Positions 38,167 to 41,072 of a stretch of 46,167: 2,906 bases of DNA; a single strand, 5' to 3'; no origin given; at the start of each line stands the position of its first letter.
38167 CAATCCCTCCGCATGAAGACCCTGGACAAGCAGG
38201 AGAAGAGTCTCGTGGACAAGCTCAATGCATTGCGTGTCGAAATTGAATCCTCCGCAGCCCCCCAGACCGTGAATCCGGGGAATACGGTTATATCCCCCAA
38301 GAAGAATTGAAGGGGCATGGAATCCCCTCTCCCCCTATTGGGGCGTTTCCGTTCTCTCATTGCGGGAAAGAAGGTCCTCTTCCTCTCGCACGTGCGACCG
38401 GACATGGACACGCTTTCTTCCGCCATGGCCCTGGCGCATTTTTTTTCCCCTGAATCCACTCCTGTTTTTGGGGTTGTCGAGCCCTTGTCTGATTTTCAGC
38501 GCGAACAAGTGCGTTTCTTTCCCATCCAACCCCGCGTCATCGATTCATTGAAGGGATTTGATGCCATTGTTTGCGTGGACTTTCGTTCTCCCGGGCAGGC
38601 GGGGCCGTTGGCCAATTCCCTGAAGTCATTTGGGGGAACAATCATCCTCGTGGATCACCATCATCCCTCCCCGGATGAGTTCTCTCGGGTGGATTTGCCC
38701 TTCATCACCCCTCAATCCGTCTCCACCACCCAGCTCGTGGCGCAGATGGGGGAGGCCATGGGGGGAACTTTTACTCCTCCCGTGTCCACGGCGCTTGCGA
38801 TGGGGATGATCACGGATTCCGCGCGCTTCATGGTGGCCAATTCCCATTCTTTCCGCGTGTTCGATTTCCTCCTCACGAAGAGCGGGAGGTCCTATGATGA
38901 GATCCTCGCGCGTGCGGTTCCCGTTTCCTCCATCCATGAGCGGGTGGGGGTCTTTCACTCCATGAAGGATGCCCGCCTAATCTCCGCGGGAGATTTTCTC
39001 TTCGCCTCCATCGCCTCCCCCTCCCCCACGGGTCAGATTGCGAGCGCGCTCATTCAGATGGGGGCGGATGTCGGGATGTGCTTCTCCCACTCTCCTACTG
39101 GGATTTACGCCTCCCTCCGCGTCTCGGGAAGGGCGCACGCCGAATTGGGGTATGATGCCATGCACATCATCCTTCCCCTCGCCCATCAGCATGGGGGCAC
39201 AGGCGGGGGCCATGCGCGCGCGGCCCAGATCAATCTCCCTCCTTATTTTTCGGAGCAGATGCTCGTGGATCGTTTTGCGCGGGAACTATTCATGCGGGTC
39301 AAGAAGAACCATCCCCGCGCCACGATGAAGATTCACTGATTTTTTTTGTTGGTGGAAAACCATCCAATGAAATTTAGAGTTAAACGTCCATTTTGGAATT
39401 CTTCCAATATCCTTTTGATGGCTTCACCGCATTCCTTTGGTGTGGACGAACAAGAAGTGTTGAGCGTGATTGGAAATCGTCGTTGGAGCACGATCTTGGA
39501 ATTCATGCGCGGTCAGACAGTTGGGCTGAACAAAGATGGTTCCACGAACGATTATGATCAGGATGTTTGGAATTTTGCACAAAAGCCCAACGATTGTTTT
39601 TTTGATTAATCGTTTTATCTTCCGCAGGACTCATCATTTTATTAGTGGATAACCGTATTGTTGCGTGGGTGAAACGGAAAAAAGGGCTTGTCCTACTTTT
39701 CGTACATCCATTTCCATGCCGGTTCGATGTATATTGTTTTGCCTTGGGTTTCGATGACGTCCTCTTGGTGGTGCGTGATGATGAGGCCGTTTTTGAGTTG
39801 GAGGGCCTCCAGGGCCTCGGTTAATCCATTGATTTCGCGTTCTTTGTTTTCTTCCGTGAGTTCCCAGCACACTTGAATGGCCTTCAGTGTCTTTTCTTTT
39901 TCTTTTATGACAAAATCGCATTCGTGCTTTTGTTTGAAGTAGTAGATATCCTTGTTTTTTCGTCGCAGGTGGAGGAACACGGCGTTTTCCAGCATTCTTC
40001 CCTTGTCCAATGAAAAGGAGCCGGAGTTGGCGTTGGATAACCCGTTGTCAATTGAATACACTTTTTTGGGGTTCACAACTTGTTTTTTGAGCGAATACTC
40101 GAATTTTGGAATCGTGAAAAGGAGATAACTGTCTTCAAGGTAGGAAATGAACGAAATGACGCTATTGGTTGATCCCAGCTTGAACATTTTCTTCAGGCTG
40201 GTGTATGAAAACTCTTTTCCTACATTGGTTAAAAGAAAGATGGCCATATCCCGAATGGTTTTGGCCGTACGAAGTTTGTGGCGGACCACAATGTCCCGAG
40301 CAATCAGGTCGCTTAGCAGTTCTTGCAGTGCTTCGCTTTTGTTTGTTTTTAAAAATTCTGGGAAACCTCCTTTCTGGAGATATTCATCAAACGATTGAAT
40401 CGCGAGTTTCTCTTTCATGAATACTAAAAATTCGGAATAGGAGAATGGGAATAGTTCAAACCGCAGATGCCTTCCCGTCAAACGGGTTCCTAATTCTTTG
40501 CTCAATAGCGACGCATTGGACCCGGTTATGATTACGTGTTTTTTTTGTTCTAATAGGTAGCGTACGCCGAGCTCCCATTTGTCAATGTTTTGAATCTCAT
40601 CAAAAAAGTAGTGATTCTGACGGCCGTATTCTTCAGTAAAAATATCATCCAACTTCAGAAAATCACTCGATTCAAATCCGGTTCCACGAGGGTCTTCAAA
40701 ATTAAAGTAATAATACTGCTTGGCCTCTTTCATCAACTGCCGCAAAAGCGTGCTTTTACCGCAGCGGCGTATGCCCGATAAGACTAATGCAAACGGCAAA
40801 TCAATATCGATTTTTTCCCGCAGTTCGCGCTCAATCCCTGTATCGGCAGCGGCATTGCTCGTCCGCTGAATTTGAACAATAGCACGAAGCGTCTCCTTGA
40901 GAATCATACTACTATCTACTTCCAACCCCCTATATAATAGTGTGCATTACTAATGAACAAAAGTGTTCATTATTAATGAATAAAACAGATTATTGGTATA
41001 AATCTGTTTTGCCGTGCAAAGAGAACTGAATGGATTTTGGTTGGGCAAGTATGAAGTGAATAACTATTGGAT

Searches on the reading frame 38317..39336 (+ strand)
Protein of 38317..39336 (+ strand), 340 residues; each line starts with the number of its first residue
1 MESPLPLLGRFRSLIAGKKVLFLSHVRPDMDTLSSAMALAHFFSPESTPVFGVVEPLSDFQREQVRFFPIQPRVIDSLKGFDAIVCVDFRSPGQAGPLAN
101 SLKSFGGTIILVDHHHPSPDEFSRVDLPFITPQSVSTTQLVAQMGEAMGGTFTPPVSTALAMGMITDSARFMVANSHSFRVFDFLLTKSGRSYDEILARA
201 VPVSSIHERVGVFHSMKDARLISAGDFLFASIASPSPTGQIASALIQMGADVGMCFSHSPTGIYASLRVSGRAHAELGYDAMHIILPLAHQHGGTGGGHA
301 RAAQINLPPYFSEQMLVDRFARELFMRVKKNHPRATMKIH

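Call 61: search_protein_families(library=pfam, proteins=[window:38317-39336:+], max_evalue=0.01)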
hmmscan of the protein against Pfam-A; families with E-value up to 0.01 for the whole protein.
window:38317-39336:+ (340 aa): 2 families
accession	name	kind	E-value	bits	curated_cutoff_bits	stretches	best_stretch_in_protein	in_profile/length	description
PF01368.27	DHH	-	4.5e-12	46.8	28.1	1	19-164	1-125/125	DHH family, N-terminal domain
PF02272.25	DHHA1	-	2.5e-07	31.5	25.9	1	233-308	13-84/102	DHHA1 domain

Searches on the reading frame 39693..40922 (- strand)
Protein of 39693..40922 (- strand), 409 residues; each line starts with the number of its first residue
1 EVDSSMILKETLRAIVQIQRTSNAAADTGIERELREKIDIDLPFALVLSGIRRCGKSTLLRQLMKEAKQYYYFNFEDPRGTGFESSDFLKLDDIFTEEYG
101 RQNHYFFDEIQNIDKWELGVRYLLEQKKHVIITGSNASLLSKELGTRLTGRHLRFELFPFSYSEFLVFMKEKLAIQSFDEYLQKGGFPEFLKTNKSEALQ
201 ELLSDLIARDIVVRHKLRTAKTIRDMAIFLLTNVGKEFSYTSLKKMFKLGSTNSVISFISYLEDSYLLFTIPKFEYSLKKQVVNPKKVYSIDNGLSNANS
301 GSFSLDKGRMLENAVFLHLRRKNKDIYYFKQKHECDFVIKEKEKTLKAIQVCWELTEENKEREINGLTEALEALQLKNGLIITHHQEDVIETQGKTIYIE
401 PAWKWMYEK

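Call 61: search_protein_families(library=pfam, proteins=[window:39693-40922:-], max_evalue=0.01)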
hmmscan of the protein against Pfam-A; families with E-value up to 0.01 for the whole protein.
window:39693-40922:- (409 aa): 4 families
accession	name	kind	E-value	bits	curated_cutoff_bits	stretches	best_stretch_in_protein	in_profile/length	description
PF13173.12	AAA_14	-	6.6e-36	123.6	27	1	45-166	4-129/129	AAA domain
PF13635.12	DUF4143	-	2.4e-23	83.1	28.1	1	209-353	2-159/160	Domain of unknown function (DUF4143)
PF01637.24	ATPase_2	-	2.2e-05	24.8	33.2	1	33-85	10-63/225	ATPase domain predominantly from Archaea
PF13238.12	AAA_18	-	0.00051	20.9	29.4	1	47-140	2-85/128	AAA domain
